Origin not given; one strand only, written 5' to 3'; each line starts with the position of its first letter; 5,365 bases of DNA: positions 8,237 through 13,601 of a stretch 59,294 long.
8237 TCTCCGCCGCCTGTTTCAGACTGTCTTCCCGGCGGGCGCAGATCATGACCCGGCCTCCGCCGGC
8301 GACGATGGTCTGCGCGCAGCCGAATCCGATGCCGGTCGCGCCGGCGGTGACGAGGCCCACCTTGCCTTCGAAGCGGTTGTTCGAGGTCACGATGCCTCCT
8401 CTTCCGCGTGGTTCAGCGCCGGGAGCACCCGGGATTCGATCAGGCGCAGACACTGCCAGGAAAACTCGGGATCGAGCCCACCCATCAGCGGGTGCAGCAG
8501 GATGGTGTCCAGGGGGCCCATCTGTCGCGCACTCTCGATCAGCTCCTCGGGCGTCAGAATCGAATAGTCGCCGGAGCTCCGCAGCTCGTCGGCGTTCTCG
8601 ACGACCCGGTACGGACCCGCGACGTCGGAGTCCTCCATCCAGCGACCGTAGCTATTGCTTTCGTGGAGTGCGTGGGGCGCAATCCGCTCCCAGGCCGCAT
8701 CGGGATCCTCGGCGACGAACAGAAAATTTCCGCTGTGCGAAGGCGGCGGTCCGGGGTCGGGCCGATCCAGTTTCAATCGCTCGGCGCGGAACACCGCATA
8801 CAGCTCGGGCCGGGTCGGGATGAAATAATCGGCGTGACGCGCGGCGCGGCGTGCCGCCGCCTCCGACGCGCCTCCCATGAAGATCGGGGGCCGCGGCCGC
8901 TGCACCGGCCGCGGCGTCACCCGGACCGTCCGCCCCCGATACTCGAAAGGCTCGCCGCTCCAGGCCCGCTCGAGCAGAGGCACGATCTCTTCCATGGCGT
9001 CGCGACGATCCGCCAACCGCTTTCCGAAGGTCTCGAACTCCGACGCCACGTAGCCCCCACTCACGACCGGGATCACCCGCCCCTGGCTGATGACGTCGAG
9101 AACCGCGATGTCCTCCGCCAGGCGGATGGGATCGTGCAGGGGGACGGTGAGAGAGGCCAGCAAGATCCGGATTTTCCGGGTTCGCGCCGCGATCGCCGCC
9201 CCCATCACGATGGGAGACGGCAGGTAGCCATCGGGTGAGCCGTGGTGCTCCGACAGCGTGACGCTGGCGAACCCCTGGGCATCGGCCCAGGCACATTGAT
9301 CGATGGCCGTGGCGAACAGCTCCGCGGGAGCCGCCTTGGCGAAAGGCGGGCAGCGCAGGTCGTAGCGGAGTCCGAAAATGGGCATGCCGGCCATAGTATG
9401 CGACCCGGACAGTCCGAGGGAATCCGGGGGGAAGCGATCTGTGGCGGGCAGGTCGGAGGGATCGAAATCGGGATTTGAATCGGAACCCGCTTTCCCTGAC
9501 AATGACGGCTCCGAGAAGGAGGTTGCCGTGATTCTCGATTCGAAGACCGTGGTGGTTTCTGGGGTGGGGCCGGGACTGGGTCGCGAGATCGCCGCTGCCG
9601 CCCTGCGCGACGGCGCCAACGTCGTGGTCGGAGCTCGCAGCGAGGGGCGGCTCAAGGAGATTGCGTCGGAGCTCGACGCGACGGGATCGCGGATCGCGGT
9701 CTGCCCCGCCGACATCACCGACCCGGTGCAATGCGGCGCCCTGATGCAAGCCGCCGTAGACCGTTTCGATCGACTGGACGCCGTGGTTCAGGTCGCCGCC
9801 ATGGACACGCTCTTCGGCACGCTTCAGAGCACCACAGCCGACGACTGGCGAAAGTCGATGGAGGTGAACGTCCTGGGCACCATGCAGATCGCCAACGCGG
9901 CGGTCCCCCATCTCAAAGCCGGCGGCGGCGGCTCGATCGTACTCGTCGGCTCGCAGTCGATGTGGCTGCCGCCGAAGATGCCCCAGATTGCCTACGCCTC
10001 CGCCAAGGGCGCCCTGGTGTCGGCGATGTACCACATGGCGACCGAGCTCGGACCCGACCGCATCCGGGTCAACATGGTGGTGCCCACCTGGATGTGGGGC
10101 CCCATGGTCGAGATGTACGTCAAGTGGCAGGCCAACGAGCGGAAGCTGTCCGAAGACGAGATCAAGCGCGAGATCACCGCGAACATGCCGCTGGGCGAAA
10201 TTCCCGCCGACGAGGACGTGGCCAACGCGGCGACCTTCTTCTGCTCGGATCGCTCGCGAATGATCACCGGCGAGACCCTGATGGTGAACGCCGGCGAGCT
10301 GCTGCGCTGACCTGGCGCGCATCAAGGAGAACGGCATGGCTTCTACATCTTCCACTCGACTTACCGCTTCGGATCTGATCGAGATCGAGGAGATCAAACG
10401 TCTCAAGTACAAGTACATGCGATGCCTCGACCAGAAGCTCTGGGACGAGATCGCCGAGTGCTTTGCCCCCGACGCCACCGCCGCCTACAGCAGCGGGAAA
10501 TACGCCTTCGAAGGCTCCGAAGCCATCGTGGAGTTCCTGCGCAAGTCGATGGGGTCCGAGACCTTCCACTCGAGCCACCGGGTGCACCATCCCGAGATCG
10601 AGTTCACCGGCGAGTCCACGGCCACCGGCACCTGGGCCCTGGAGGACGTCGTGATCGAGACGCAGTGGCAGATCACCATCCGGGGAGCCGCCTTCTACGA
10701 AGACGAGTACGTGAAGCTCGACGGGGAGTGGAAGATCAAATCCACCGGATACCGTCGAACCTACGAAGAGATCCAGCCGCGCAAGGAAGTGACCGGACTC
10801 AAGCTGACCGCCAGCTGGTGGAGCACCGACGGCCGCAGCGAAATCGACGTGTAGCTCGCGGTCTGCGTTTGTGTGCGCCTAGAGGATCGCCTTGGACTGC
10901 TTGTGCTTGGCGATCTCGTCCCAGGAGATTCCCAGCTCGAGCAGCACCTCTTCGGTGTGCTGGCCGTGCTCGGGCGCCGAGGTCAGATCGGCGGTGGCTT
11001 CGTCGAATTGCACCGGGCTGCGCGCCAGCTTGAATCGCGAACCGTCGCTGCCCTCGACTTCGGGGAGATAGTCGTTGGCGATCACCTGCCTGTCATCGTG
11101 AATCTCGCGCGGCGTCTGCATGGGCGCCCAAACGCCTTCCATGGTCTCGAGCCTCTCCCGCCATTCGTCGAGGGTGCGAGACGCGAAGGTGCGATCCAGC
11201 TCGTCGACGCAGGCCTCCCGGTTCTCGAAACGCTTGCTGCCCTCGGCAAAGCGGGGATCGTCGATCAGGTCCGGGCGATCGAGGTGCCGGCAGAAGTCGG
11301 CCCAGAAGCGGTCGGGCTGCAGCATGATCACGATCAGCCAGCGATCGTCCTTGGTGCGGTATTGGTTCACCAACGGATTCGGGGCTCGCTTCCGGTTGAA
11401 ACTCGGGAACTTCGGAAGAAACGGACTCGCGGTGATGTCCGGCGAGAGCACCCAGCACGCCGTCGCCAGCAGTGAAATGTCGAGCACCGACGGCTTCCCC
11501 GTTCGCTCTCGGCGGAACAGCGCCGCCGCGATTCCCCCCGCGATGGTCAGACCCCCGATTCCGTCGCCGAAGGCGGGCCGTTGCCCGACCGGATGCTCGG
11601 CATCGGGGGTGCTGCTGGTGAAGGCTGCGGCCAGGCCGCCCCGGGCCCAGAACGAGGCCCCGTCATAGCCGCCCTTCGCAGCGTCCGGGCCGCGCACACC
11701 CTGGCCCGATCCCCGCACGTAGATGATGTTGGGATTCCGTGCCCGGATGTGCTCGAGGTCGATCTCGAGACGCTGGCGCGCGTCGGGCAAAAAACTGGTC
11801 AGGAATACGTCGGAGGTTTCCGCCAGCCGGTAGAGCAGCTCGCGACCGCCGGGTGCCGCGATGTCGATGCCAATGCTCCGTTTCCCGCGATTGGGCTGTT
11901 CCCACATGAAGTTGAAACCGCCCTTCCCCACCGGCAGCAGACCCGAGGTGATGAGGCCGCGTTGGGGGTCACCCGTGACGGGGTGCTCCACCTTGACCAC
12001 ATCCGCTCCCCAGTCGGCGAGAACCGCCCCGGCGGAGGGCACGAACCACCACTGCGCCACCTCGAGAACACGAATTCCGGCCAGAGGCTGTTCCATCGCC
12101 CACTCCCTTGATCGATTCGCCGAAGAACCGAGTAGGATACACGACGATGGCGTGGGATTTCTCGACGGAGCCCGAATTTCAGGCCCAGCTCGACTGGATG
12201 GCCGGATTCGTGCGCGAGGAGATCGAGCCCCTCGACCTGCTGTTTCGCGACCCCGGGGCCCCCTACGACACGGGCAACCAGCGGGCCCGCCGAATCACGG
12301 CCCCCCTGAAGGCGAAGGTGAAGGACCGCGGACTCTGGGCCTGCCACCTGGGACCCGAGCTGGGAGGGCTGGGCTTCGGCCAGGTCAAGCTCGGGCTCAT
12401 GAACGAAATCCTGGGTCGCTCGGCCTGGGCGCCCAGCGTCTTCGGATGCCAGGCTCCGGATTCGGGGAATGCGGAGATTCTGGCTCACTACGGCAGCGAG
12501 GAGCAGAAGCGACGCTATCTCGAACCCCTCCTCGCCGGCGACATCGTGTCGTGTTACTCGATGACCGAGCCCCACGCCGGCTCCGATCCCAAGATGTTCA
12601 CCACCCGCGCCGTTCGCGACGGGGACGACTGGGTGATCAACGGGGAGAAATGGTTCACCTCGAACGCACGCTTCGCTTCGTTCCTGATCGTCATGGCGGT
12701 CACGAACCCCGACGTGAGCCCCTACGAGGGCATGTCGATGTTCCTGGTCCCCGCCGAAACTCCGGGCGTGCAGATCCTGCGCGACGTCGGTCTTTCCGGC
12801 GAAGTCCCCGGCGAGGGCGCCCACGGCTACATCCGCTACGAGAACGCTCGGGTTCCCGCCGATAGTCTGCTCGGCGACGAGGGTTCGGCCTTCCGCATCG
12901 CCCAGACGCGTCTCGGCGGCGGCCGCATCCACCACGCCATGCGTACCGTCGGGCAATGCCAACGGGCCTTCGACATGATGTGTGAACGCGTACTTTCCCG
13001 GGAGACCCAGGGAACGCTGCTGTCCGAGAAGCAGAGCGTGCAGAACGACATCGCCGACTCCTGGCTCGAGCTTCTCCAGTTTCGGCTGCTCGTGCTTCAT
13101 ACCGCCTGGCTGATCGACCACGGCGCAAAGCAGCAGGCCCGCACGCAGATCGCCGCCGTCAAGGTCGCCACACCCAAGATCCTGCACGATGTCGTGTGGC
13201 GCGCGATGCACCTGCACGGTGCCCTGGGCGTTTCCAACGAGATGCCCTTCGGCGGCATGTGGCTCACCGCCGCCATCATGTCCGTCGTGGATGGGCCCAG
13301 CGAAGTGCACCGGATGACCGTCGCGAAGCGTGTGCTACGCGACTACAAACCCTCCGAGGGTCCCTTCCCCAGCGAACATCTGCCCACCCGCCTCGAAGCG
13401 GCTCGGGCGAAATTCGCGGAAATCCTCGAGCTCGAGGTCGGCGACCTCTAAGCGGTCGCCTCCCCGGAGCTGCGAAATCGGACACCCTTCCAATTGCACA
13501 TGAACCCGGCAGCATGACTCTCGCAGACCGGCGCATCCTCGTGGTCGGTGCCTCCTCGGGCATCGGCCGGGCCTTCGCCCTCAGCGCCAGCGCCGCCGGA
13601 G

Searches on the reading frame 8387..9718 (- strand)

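Call 29: search_protein_families(library=pfam, proteins=[window:8387-9718:-], max_evalue=0.0001)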
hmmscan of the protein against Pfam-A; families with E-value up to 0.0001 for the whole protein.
window:8387-9718:- (443 aa): 1 family
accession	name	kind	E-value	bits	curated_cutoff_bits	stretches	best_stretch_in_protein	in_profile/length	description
PF00296.26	Bac_luciferase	-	1.6e-47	162.9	27.9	1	134-353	21-257/314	Luciferase-like monooxygenase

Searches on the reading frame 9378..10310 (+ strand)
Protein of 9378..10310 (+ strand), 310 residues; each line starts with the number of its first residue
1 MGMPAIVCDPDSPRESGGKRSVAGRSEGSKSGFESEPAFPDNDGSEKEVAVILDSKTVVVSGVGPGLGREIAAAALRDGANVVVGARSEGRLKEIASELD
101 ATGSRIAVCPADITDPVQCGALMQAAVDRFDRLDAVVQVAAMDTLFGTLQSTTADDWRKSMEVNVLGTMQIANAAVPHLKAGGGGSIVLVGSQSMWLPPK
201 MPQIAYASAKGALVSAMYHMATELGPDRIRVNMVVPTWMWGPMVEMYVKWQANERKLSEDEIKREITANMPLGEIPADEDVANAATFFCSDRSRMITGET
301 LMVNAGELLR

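Call 29: search_protein_families(library=pfam, proteins=[window:9378-10310:+], max_evalue=0.0001)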
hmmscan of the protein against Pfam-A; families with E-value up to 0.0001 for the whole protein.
window:9378-10310:+ (310 aa): 3 families
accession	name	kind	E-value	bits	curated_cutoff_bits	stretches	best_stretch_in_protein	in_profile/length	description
PF13561.12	adh_short_C2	-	2.1e-47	162.1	27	1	63-306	2-234/236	Enoyl-(Acyl carrier protein) reductase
PF00106.31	adh_short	-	3.1e-41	141.4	26.6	1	56-249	1-192/195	short chain dehydrogenase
PF08659.16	KR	-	2.4e-12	47.6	22.6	1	57-213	2-156/180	KR domain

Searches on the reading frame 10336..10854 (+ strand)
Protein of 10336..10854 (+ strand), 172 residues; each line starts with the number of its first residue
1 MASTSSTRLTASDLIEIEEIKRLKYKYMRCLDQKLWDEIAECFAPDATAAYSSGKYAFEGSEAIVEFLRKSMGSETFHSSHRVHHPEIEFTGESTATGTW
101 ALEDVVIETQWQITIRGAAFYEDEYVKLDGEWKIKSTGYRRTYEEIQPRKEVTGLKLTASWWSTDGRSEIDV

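Call 29: search_protein_families(library=pfam, proteins=[window:10336-10854:+], max_evalue=0.0001)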
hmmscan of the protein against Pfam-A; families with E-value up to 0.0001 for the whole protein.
window:10336-10854:+ (172 aa): 2 families
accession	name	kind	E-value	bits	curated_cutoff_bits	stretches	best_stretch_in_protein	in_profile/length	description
PF13577.12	SnoaL_4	-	4e-31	108.1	24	1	14-136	3-124/126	SnoaL-like domain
PF12680.13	SnoaL_2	-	3e-07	31.4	27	1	26-122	3-93/102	SnoaL-like domain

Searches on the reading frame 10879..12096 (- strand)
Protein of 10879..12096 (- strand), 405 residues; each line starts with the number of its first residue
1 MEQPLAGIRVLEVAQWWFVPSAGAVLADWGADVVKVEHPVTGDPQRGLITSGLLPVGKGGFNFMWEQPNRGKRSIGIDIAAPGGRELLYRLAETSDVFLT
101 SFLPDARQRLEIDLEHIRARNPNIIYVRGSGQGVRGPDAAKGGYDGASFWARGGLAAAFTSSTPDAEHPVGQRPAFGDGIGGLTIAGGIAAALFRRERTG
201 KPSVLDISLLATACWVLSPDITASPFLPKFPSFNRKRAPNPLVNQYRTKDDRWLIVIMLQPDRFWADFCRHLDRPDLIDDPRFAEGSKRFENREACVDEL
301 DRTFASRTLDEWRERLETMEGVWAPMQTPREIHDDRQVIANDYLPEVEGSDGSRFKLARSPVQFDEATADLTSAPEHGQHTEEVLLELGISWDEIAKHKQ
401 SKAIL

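Call 29: search_protein_families(library=pfam, proteins=[window:10879-12096:-], max_evalue=0.0001)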
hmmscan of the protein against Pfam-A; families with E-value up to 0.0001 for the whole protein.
window:10879-12096:- (405 aa): 1 family
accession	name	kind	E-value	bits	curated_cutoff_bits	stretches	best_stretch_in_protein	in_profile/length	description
PF02515.22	CoA_transf_3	-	2.9e-91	306.8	23.3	1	5-381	1-366/366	CoA-transferase family III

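Call 69: search_protein_families(library=ncbifam, proteins=[window:10879-12096:-], max_evalue=1e-10)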
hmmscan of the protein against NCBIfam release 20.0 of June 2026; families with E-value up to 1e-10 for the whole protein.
window:10879-12096:- (405 aa): 7 families
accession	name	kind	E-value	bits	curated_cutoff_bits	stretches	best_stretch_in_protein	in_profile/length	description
NF003809.0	PRK05398.1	subfamily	4.2e-46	157.4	442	2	1-208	1-199/416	formyl-CoA transferase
TIGR03253.1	oxalate_frc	equivalog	7.8e-44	150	504.2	2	3-207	2-197/416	formyl-CoA transferase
NF052585.1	SucGlutTfsCaiB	equivalog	5.3e-43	147.1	750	1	2-389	5-389/394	succinate--glutarate CoA-transferase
NF041294.1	Scnl_mescCoAtase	equivalog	4.9e-33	114.8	700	1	5-385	4-380/381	succinyl-CoA:mesaconate CoA-transferase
NF008511.0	PRK11430.1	equivalog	9.5e-30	104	522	1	3-339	8-333/381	CoA:oxalate CoA-transferase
NF002914.1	PRK03525.1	equivalog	9.9e-22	77.4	413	1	4-400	9-393/400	L-carnitine CoA-transferase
TIGR04253.1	mesacon_CoA_iso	equivalog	3.1e-18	65.9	725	1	5-399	3-395/403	2-methylfumaryl-CoA isomerase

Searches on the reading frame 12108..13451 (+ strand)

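Call 20: search_protein_families(library=pfam, proteins=[window:12108-13451:+], max_evalue=0.0001)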
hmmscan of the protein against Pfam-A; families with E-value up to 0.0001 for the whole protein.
window:12108-13451:+ (447 aa): 4 families
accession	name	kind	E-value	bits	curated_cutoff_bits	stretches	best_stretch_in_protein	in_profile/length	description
PF00441.29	Acyl-CoA_dh_1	-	5.3e-33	114.7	22.4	1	262-410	4-150/150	Acyl-CoA dehydrogenase, C-terminal domain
PF02770.24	Acyl-CoA_dh_M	-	1.6e-22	79.9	33.3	1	149-226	1-77/97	Acyl-CoA dehydrogenase, middle domain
PF02771.21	Acyl-CoA_dh_N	-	1e-13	52.1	22.9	1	58-145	27-113/113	Acyl-CoA dehydrogenase, N-terminal domain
PF08028.16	Acyl-CoA_dh_2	-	1.1e-06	29.4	22.7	1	275-380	2-115/134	Acyl-CoA dehydrogenase, C-terminal domain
